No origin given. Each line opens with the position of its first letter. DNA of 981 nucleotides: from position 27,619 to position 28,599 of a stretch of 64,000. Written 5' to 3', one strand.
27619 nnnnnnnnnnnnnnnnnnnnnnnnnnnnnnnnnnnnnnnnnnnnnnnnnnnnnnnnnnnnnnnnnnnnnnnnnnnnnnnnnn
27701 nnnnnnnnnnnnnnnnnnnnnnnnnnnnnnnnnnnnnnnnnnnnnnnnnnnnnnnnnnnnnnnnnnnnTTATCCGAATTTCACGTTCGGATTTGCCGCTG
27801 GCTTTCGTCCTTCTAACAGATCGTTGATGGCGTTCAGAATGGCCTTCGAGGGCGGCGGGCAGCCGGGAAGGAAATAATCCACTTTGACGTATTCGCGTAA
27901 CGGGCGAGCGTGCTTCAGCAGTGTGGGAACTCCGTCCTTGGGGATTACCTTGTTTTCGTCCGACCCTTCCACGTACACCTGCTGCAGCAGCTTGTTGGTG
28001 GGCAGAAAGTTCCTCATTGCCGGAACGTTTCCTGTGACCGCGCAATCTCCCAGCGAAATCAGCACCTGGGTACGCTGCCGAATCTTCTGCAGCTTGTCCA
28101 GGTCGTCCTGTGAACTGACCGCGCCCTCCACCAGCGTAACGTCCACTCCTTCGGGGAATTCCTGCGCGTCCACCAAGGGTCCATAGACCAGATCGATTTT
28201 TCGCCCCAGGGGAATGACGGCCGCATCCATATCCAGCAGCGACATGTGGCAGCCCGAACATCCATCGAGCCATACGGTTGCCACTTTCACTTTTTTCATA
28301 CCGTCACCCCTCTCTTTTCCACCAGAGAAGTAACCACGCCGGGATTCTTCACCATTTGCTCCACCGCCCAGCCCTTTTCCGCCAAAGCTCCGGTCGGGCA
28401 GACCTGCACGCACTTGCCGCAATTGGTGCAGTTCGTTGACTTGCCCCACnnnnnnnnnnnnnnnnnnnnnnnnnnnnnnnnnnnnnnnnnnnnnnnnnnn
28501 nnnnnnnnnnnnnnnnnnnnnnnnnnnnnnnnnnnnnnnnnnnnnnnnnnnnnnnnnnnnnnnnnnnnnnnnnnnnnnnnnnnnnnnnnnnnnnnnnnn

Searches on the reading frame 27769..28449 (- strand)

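Call 39: search_protein_families(library=pfam, proteins=[window:27769-28449:-], max_evalue=0.00001)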
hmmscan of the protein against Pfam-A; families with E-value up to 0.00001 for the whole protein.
window:27769-28449:- (226 aa): 1 family
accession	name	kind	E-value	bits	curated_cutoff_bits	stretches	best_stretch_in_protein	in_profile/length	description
PF01058.29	Oxidored_q6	-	2.4e-27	95.6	27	1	64-210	1-127/128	NADH ubiquinone oxidoreductase, 20 Kd subunit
